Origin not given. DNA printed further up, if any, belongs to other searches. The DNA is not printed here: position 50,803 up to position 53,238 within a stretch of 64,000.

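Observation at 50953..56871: Amine oxidase + kinase-STAND two-gene unit: candidate undescribed signalling or defence system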

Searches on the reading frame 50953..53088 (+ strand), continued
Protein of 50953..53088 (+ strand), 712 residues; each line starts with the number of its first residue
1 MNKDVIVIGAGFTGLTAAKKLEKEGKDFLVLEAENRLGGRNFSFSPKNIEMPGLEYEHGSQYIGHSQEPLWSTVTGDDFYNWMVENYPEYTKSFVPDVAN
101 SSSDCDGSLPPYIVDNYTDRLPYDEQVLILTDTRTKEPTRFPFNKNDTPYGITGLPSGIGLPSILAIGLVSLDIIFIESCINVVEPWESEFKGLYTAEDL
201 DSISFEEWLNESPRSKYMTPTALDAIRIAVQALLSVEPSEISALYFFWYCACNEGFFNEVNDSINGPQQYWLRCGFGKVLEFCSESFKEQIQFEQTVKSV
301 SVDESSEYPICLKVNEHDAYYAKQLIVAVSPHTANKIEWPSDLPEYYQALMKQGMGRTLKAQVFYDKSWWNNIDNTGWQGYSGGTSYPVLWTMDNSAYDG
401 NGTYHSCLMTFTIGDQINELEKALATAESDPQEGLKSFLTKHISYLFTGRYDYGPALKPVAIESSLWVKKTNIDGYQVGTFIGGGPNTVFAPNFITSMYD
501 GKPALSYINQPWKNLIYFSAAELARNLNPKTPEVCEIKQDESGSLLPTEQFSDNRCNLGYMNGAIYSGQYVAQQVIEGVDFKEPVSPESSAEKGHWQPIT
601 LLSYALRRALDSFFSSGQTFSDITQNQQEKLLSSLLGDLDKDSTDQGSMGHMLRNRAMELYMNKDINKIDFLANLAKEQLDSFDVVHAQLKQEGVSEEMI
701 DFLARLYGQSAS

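Call 65: search_protein_families(library=pfam, proteins=[P0230, P0241, P0243, P0299, P0303, P0280, P0261, P0252], max_evalue=0.00001)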
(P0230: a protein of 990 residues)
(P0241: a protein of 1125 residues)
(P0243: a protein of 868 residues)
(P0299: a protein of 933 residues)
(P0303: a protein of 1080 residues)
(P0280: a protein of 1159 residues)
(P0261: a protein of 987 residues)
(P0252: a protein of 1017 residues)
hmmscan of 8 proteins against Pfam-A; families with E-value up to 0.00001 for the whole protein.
P0230 (990 aa): 4 families
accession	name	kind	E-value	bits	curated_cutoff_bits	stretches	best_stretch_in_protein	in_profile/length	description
PF01425.27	Amidase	-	1e-86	292.2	27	1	9-419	15-445/445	Amidase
PF01593.30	Amino_oxidase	-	3.5e-46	158.9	19.8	1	475-931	3-442/443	Flavin containing amine oxidoreductase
PF13450.12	NAD_binding_8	-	2.6e-12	47.3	21.9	1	468-536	1-67/68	NAD(P)-binding Rossmann-like domain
PF01266.30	DAO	-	1.9e-06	28.1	27.9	0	465-750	1-209/353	FAD dependent oxidoreductase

P0241 (1125 aa): 7 families
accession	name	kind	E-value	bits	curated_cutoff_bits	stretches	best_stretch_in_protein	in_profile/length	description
PF04734.18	Ceramidase_alk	-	1.5e-70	238.8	32.1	2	5-344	3-367/509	Neutral/alkaline non-lysosomal ceramidase, N-terminal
PF01593.30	Amino_oxidase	-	3.4e-52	178.6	19.8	1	567-1010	1-443/443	Flavin containing amine oxidoreductase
PF13450.12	NAD_binding_8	-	6.5e-09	36.4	21.9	1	562-614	1-54/68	NAD(P)-binding Rossmann-like domain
PF00890.30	FAD_binding_2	-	4.3e-07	29.9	20.4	1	559-596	1-38/414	FAD binding domain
PF13738.12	Pyr_redox_3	-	1.7e-06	28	30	0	561-590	1-31/305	Pyridine nucleotide-disulphide oxidoreductase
PF03486.20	HI0933_like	-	2.8e-06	27.4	50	0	559-602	2-45/244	HI0933-like protein Rossmann domain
PF12831.13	FAD_oxidored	-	3e-06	27.2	27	1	559-606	1-48/416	FAD dependent oxidoreductase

P0243 (868 aa): 6 families
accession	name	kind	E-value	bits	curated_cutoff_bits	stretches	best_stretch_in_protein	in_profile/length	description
PF01593.30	Amino_oxidase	-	9.1e-50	170.7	19.8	1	377-815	1-443/443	Flavin containing amine oxidoreductase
PF04734.18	Ceramidase_alk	-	2.1e-36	126.1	32.1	1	1-307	180-506/509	Neutral/alkaline non-lysosomal ceramidase, N-terminal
PF13450.12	NAD_binding_8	-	6.6e-09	36.4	21.9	1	372-409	1-38/68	NAD(P)-binding Rossmann-like domain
PF00890.30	FAD_binding_2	-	3.6e-08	33.5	20.4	1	369-405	1-37/414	FAD binding domain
PF12831.13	FAD_oxidored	-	3.8e-08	33.5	27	1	369-437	1-64/416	FAD dependent oxidoreductase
PF05834.18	Lycopene_cycl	-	5.1e-06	26.2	23.4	0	369-402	1-36/380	Lycopene cyclase protein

P0299 (933 aa): 3 families
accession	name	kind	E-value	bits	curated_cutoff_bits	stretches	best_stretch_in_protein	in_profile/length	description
PF01593.30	Amino_oxidase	-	4.1e-80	270.7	19.8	1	431-868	1-443/443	Flavin containing amine oxidoreductase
PF13450.12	NAD_binding_8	-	2.6e-14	53.7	21.9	1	426-491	1-67/68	NAD(P)-binding Rossmann-like domain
PF01266.30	DAO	-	3.6e-08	33.8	27.9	1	423-459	1-38/353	FAD dependent oxidoreductase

P0303 (1080 aa): 9 families
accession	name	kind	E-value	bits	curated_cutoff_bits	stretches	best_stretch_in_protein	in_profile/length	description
PF01593.30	Amino_oxidase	-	6.4e-25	88.8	19.8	1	66-575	2-443/443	Flavin containing amine oxidoreductase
PF01734.28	Patatin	-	1.5e-24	87.7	27.7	1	754-932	1-191/191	Patatin-like phospholipase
PF13450.12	NAD_binding_8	-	8.2e-11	42.5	21.9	1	60-129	1-66/68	NAD(P)-binding Rossmann-like domain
PF12831.13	FAD_oxidored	-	9.8e-11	42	27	1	57-126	1-70/416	FAD dependent oxidoreductase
PF07992.20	Pyr_redox_2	-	4.8e-07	29.9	26.1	1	56-119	1-58/291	Pyridine nucleotide-disulphide oxidoreductase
PF00890.30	FAD_binding_2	-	1.2e-06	28.4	20.4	1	57-92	1-36/414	FAD binding domain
PF01946.23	Thi4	-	1.5e-06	28.1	26.2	1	54-96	16-59/235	Thi4 family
PF01266.30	DAO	-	1.8e-06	28.2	27.9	1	57-92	1-37/353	FAD dependent oxidoreductase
PF00070.33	Pyr_redox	-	4.9e-06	27.4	22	0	58-91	2-35/82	Pyridine nucleotide-disulphide oxidoreductase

P0280 (1159 aa): 4 families
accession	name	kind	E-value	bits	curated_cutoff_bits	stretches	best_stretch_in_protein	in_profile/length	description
PF01593.30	Amino_oxidase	-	6.2e-45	154.7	19.8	1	16-519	1-443/443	Flavin containing amine oxidoreductase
PF04734.18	Ceramidase_alk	-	5.6e-39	134.6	32.1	2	584-843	17-256/509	Neutral/alkaline non-lysosomal ceramidase, N-terminal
PF13450.12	NAD_binding_8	-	1.5e-13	51.2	21.9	1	11-78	1-68/68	NAD(P)-binding Rossmann-like domain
PF13454.12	NAD_binding_9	-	6.9e-07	29.8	21.8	0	10-46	1-40/155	FAD-NAD(P)-binding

P0261 (987 aa): 3 families
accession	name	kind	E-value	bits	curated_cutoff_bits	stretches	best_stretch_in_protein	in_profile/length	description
PF01593.30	Amino_oxidase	-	1.2e-21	78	19.8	2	422-710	190-436/443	Flavin containing amine oxidoreductase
PF00168.36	C2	-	6.5e-14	52.5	22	1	5-92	5-97/104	C2 domain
PF13450.12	NAD_binding_8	-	6.6e-08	33.2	21.9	1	156-200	1-41/68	NAD(P)-binding Rossmann-like domain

P0252 (1017 aa): 2 families
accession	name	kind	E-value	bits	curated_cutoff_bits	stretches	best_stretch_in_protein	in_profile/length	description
PF01593.30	Amino_oxidase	-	2e-16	60.8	19.8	1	89-670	9-443/443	Flavin containing amine oxidoreductase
PF13450.12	NAD_binding_8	-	3.7e-07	30.8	21.9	1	76-138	1-61/68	NAD(P)-binding Rossmann-like domain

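Call 81: search_protein_families(library=pfam, proteins=[L006:1879-4896:+, L006:12189-13100:-], max_evalue=0.0001)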
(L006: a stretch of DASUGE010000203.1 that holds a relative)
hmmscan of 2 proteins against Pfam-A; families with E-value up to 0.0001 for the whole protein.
L006:1879-4896:+ (1006 aa): 3 families
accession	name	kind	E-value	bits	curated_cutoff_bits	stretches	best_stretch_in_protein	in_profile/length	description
PF14378.12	PAP2_3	-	8.1e-21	75.1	27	1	289-446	29-189/190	PAP2 superfamily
PF11028.14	TMEM260-like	-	1e-15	58.4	24.2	1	516-679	1-170/179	Protein O-mannosyl-transferase TMEM260-like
PF01569.27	PAP2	-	1.1e-05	25.6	27.2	1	376-452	47-125/130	PAP2 superfamily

L006:12189-13100:- (304 aa): 0 families

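Call 82: search_solved_structures(query=window:50953-53088:+, max_evalue=1e-22, show_alignments=2)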
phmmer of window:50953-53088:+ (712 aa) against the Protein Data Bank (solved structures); distinct sequences matched with E-value up to 1e-22: 12.
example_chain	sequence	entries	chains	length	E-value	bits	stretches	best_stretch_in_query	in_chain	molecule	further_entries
2xfo_A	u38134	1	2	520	5.9e-24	88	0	197-437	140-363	Amine oxidase [flavin-containing] B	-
1gos_A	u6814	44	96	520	6.4e-24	87.9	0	197-437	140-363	MONOAMINE OXIDASE | AMINE OXIDASE [FLAVIN-CONTAINING] B | AMINE OXIDASE (FLAVIN-CONTAINING) B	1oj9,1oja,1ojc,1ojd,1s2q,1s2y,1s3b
2xfu_A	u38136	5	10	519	6.6e-24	87.8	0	197-437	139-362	Amine oxidase [flavin-containing] B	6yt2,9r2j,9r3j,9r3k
2bk4_A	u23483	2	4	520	8.1e-24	87.5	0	197-437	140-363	AMINE OXIDASE [FLAVIN-CONTAINING] B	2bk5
2c73_A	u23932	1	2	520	9.8e-24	87.3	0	197-437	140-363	AMINE OXIDASE (FLAVIN-CONTAINING) B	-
2c72_A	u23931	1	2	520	1e-23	87.2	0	197-437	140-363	AMINE OXIDASE (FLAVIN-CONTAINING) B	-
2c76_A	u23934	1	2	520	1e-23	87.2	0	197-437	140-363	AMINE OXIDASE (FLAVIN-CONTAINING) B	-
2c75_A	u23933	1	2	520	1.2e-23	87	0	197-468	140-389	AMINE OXIDASE (FLAVIN-CONTAINING) B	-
2z5x_A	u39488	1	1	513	2.3e-23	86.1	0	219-412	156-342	Amine oxidase [flavin-containing] A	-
2z5y_A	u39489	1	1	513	2.4e-23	86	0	219-412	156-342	Amine oxidase [flavin-containing] A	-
2bxr_A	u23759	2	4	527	2.5e-23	85.9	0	219-412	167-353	AMINE OXIDASE [FLAVIN-CONTAINING] A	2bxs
3zyx_A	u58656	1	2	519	2.9e-23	85.7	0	197-437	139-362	AMINE OXIDASE [FLAVIN-CONTAINING] B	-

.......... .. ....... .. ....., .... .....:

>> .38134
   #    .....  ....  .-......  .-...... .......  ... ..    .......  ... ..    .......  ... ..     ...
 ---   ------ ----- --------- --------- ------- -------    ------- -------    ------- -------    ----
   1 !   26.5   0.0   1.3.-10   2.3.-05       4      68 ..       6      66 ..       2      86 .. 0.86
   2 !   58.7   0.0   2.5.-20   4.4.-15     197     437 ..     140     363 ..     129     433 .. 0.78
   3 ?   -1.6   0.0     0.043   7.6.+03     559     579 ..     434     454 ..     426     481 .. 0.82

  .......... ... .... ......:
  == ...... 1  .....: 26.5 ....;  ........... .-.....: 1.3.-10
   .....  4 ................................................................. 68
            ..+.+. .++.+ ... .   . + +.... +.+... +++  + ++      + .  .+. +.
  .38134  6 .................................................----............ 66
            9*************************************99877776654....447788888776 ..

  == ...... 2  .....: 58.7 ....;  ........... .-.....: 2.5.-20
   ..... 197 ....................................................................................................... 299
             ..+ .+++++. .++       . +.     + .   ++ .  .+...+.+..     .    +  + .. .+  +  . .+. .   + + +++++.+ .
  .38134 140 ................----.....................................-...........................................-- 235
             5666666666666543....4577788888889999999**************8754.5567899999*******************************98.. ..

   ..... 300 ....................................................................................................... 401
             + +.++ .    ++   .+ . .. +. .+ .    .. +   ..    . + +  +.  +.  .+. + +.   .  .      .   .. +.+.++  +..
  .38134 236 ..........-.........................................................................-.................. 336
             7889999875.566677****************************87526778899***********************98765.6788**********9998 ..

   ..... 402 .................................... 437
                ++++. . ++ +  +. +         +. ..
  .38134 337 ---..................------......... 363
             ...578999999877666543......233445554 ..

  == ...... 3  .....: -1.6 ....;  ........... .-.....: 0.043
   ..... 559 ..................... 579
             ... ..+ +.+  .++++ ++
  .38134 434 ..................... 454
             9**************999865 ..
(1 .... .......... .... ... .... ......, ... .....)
